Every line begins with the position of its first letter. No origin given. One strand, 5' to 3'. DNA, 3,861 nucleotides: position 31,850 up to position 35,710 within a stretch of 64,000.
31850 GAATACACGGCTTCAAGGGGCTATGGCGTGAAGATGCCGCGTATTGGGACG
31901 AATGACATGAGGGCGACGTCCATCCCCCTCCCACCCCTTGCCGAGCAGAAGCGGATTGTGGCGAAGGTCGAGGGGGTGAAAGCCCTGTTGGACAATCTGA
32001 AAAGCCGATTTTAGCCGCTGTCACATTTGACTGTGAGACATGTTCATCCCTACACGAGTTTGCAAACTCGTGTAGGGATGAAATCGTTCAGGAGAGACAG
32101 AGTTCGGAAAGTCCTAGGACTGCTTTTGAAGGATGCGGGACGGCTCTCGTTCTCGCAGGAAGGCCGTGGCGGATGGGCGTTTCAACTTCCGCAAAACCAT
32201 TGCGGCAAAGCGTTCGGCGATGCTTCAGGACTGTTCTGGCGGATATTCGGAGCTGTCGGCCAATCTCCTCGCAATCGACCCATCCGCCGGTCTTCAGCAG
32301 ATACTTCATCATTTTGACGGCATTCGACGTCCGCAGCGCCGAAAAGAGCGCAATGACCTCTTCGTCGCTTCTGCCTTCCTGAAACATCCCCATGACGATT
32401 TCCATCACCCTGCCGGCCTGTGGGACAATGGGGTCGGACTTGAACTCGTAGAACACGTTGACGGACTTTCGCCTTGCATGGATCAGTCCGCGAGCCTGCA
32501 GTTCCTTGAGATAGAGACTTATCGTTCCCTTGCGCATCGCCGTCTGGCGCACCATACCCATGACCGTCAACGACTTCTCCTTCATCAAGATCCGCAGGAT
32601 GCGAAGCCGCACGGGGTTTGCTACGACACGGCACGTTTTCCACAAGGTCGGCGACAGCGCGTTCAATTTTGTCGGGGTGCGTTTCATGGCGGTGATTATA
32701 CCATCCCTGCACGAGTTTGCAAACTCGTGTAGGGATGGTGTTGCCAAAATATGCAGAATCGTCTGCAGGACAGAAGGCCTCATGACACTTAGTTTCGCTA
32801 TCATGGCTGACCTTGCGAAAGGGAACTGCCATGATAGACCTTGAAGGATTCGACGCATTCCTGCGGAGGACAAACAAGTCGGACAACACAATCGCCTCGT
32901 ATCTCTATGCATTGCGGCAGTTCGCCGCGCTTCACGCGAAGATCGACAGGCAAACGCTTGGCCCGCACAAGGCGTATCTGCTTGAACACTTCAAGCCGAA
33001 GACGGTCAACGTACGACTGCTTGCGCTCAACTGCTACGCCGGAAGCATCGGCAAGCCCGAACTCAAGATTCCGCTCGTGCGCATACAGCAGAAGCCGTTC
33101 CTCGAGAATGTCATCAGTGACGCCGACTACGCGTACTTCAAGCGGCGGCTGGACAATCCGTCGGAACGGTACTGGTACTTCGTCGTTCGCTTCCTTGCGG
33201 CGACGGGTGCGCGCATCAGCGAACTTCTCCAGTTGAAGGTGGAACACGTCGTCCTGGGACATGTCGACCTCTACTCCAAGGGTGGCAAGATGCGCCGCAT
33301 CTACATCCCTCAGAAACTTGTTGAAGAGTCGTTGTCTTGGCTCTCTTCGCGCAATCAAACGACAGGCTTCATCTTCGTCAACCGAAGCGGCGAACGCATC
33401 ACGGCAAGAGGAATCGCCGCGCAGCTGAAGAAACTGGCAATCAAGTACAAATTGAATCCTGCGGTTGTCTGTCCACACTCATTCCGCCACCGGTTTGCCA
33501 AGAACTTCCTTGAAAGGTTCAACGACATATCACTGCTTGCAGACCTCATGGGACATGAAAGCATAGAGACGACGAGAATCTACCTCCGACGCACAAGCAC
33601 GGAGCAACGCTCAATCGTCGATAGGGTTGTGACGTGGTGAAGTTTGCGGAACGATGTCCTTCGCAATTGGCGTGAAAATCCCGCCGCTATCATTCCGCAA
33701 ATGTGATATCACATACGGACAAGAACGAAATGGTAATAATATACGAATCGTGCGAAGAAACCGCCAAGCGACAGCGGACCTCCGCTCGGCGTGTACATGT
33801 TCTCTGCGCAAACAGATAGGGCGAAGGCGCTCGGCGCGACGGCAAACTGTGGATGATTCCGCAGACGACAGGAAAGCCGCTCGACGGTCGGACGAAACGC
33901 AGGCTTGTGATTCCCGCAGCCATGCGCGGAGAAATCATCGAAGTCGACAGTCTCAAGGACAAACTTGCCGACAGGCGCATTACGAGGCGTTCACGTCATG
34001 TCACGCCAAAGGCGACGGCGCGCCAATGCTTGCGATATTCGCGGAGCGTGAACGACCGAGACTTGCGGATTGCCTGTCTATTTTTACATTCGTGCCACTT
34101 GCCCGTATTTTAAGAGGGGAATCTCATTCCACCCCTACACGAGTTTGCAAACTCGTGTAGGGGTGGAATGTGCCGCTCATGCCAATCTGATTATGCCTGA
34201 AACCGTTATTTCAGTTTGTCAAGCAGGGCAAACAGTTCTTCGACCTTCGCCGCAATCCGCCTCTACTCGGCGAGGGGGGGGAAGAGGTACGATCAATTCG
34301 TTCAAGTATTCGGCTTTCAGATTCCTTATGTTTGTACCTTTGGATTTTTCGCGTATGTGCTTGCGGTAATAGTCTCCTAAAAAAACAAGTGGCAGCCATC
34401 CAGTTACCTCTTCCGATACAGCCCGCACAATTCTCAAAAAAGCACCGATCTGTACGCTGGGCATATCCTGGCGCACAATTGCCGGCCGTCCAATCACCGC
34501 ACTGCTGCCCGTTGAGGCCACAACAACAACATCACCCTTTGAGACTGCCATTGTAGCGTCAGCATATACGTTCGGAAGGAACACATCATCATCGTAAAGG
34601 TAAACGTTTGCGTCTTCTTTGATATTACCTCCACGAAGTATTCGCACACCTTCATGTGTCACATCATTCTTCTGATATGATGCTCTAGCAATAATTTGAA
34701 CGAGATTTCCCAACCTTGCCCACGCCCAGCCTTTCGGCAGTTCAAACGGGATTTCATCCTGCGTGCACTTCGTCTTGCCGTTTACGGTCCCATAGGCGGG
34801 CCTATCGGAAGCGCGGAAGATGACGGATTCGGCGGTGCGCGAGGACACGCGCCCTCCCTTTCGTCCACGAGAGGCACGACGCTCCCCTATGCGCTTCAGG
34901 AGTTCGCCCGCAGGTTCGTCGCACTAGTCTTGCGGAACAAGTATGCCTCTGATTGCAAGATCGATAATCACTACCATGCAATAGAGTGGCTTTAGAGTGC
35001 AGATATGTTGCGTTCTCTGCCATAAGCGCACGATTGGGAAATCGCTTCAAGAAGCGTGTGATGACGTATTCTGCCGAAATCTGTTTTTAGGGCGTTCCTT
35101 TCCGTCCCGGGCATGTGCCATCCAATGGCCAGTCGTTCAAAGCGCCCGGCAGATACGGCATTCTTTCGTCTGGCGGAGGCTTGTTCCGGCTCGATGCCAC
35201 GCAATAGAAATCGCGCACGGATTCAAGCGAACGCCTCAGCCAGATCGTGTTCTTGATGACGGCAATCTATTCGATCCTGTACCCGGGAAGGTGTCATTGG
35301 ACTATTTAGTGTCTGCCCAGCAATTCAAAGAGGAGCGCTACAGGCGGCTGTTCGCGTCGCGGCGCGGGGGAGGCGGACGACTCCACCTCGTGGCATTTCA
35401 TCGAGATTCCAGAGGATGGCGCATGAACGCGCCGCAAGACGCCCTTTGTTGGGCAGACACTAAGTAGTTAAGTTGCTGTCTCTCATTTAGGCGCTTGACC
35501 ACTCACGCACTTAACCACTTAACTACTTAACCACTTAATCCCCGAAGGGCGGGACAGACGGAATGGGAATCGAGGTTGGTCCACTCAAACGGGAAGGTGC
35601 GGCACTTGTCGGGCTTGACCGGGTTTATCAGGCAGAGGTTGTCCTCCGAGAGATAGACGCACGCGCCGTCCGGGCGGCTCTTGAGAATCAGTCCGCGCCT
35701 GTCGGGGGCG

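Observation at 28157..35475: Invertible (shufflon-type) type I R-M locus with its own tyrosine recombinase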

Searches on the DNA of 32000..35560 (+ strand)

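Call 41: search_dna_similar(query=window:32000-35560:+, collection=plasmids, mode=distant, max_rows=10)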
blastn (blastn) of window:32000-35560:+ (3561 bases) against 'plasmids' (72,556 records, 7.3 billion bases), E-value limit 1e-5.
Records with a match: 3; places in all: 3; records where one place covers at least 80% of the query: 0.
Best place of each record, by identity: 60-80% 3.
By first word of the organism name: Segatella 1; Streptococcus 1; Mycoplasmopsis 1.
By predicted mobility (MOB-suite, as given by PLSDB): non-mobilizable 3.
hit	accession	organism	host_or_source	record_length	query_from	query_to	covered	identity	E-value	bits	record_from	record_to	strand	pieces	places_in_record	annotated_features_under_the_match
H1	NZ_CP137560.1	Segatella hominis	Homo sapiens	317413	1174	1609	12%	67.5%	9e-33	151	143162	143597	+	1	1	tyrosine-type recombinase/integrase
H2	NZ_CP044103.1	Streptococcus dysgalactiae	Homo sapiens,clinical isolate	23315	1399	1639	7%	68.6%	9e-14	88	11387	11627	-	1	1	psrA: tyrosine-type DNA invertase PsrA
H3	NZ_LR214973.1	Mycoplasmopsis bovirhinis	Bovine,respiratory tract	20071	1444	1586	4%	72.0%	5e-11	79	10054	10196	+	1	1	tyrosine-type recombinase/integrase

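Call 43: get_annotated_region(hit=H2, flank=6000)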
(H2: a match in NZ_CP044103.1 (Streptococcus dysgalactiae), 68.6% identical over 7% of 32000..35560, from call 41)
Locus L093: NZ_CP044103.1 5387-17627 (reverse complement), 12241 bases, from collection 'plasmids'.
description: Streptococcus dysgalactiae strain FDAARGOS_654 plasmid unnamed1
organism: Streptococcus dysgalactiae (NCBI taxid 1334)
taxonomy: Bacteria; Bacillota; Bacilli; Lactobacillales; Streptococcaceae; Streptococcus; Streptococcus dysgalactiae
host: -; source: Homo sapiens,clinical isolate; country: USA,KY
typing (MOB-suite, as given by PLSDB): non-mobilizable
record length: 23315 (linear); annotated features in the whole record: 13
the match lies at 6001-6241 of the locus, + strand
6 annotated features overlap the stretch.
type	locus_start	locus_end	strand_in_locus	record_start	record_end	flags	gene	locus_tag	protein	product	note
CDS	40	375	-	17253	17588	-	-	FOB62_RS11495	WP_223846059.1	hypothetical protein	-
CDS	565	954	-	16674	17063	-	-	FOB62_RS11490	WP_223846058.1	hypothetical protein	-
CDS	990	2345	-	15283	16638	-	-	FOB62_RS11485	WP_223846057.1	DEAD/DEAH box helicase family protein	-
CDS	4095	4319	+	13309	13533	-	-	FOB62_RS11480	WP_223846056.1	hypothetical protein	-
CDS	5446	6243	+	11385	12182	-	psrA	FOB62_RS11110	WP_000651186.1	tyrosine-type DNA invertase PsrA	-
CDS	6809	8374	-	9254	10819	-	-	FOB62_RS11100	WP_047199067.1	restriction endonuclease subunit S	GO:0006304 - DNA modification [Evidence IEA]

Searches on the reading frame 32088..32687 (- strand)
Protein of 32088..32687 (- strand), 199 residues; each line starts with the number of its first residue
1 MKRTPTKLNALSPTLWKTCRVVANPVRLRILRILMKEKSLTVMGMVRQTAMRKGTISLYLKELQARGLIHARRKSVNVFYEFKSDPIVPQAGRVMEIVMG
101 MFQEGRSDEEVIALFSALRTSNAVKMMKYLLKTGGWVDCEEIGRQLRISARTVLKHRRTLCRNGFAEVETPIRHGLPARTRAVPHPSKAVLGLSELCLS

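Call 29: search_protein_families(library=ncbifam, proteins=[window:32088-32687:-], max_evalue=0.01)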
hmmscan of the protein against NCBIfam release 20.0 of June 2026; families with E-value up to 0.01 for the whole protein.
window:32088-32687:- (199 aa): 14 families
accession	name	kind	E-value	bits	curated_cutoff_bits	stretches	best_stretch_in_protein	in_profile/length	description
NF033788.1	HTH_metalloreg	subfamily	3.2e-16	58.9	55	1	17-86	3-72/77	metalloregulator ArsR/SmtB family transcription factor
NF041413.1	ArsR_Rv2640c_fam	equivalog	3.3e-11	43.6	155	1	20-87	37-106/118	Rv2640c family ArsR-like transcriptional regulator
NF033789.1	repress_SdpR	subfamily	3.6e-09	36.4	100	1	20-83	3-65/79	autorepressor SdpR family transcription factor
NF053755.1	MsvR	equivalog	2.7e-08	33.8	220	1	18-74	6-61/236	transcriptional factor MsvR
NF045707.1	Dbac_1936_reg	equivalog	2.8e-06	27.2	115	1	21-88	13-79/99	ArsR/SmtB-type metalloregulator TsoR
NF052532.1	TransRegPagRBaca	equivalog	1.3e-05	25.2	170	1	20-84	22-85/99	transcriptional repressor PagR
NF040939.2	trans_reg_lrs14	equivalog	0.00011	22.1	90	0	29-74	25-71/103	Lrs14 family HTH-type transcriptional regulator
NF053606.1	Sta1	subfamily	0.00029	20.9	80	0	28-75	23-70/100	Sta1 family transcriptional regulator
TIGR01884.1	cas_HTH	subfamily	0.00075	18.9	60.2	0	112-169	133-189/202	CRISPR-associated CARF protein Csa3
NF053609.1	Sul12a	equivalog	0.0009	19.4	150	0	130-169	13-52/103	Sul12a family chromatin-organizing protein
NF053756.1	MreA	equivalog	0.0018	18.1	100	0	30-75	22-67/110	MreA family transcriptional regulator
NF047906.1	CdPbTransRegCmtR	equivalog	0.0023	17.8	150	1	15-101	11-96/104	Cd(II)/Pb(II)-sensing metalloregulatory transcriptional regulator CmtR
TIGR02702.1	SufR_cyano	equivalog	0.0042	16.8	178.8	0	29-73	5-49/208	iron-sulfur cluster biosynthesis transcriptional regulator SufR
NF040642.1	sulf_sens_BigR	equivalog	0.0054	16.8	155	1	19-84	14-78/95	sulfite-sensing transcriptional repressor BigR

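Call 42: search_dna_similar(query=window:32088-32687:-, collection=plasmids, mode=protein, max_rows=10)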
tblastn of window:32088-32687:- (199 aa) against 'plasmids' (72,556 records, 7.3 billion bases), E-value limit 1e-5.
No match.

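Call 48: find_homologous_proteins(query=window:32088-32687:-, max_evalue=0.00001)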
Query window:32088-32687:- (199 aa): 4 proteins with E <= 0.00001 among 117 candidates.
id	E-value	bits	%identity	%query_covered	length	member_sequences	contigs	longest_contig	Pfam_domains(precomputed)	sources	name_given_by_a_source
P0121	4.0e-125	433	100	100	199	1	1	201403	PF12840.14,PF13412.13,PF01022.27,PF12802.14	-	-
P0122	1.9e-88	313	76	95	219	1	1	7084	PF01047.29,PF12840.14,PF13412.13,PF01022.27,PF09339.17,PF12802.14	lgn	-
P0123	1.1e-86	307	74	95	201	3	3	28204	PF12840.14,PF13412.13,PF01022.27,PF12802.14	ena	-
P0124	2.8e-85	303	85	82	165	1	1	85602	-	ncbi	-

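Call 49: find_encoding_contigs(protein=P0123, flank=6000, max_places=4)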
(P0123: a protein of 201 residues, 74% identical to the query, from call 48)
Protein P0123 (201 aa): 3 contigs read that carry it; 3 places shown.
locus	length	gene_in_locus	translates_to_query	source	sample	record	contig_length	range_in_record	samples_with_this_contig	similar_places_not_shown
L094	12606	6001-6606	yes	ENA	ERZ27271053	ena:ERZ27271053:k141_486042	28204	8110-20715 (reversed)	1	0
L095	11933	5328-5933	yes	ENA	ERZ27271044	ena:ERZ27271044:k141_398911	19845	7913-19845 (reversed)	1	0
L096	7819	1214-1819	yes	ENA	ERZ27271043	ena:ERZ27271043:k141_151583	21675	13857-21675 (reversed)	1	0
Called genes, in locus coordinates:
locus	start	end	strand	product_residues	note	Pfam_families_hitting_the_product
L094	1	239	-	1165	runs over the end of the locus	PF01156:IU_nuc_hydro, PF03659:Glyco_hydro_71 (weak)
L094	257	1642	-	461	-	PF03781:FGE-sulfatase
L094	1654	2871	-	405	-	PF03781:FGE-sulfatase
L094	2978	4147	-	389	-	PF13407:Peripla_BP_4, PF13377:Peripla_BP_3, PF00165:HTH_AraC (faint), PF12833:HTH_18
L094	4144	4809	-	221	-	-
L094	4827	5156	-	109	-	-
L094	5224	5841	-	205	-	PF10544:T5orf172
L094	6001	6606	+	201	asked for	PF01022:HTH_5 (weak), PF12802:MarR_2 (faint), PF12840:HTH_20 (faint), PF13412:HTH_24 (faint)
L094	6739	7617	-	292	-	PF03547:Mem_trans, PF01758:SBF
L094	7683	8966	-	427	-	PF00300:His_Phos_1, PF00702:Hydrolase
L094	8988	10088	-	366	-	PF00005:ABC_tran, PF13304:AAA_21 (faint), PF08402:TOBE_2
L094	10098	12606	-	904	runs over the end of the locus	PF00690:Cation_ATPase_N, PF00122:E1-E2_ATPase, PF00702:Hydrolase, PF13246:Cation_ATPase, PF08282:Hydrolase_3 (weak), PF00689:Cation_ATPase_C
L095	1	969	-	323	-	?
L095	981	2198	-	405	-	PF03781:FGE-sulfatase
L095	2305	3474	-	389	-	PF13407:Peripla_BP_4, PF13377:Peripla_BP_3, PF00165:HTH_AraC (faint), PF12833:HTH_18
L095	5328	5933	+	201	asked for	PF01022:HTH_5 (weak), PF12802:MarR_2 (faint), PF12840:HTH_20 (faint), PF13412:HTH_24 (faint)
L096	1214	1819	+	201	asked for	PF01022:HTH_5 (weak), PF12802:MarR_2 (faint), PF12840:HTH_20 (faint), PF13412:HTH_24 (faint)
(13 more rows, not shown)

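Call 50: find_encoding_contigs(protein=P0124, flank=6000, max_places=3)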
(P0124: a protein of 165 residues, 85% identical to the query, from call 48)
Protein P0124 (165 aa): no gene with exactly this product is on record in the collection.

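Call 51: find_encoding_contigs(protein=P0122, flank=6000, max_places=3)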
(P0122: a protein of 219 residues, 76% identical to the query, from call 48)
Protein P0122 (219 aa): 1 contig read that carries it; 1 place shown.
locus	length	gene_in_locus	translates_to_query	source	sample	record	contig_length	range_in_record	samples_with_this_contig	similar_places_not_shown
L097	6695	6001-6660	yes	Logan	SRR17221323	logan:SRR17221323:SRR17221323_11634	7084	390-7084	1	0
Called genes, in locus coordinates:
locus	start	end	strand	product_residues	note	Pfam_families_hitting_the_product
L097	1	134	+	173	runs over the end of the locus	?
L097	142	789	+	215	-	PF04127:DFP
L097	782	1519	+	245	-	PF12697:Abhydrolase_6, PF12146:Hydrolase_4 (faint), PF00561:Abhydrolase_1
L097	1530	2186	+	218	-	PF01791:DeoC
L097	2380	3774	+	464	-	PF13173:AAA_14, PF13635:DUF4143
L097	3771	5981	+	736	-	PF17389:Bac_rhamnosid6H, PF22422:MGH1-like_GH (faint), PF17390:Bac_rhamnosid_C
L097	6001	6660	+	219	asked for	PF12840:HTH_20 (weak), PF01022:HTH_5 (weak), PF01047:MarR (faint), PF09339:HTH_IclR (faint), PF12802:MarR_2 (weak), PF13412:HTH_24 (faint)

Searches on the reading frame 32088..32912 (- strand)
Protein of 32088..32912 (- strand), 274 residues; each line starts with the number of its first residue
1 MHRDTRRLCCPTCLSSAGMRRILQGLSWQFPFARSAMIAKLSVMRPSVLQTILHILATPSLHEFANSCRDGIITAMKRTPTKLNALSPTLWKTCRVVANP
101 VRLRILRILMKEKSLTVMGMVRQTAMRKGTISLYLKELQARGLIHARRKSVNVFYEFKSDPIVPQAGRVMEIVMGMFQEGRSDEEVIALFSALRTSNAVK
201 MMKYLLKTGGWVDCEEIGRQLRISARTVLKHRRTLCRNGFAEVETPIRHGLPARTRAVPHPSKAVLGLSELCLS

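Call 4: search_protein_families(library=pfam, proteins=[window:32088-32912:-], max_evalue=0.01)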
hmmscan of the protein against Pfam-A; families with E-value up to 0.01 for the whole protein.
window:32088-32912:- (274 aa): 9 families
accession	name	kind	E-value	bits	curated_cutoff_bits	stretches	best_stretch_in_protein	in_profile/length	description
PF01022.26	HTH_5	-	1.8e-06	28.1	22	1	99-145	1-46/47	Bacterial regulatory protein, arsR family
PF13412.12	HTH_24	-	6.5e-06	26.1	21.9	0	101-144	4-47/48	Winged helix-turn-helix DNA-binding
PF12840.13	HTH_20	-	1.7e-05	25.2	27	1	98-145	2-49/51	Helix-turn-helix domain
PF12802.13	MarR_2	-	1.9e-05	25.1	27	1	100-147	5-53/61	MarR family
PF13601.12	HTH_34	-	0.00038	21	27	0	101-149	1-49/80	Winged helix DNA-binding domain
PF08279.18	HTH_11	-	0.00045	20.5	25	0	200-241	4-44/55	HTH domain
PF01978.25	TrmB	-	0.0005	20.3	25.6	0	105-154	13-62/68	Sugar-specific transcriptional regulator TrmB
PF01047.28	MarR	-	0.0012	19.2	24.6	1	99-149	2-52/59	MarR family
PF09339.16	HTH_IclR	-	0.0075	16.5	22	0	103-145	6-49/52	IclR helix-turn-helix domain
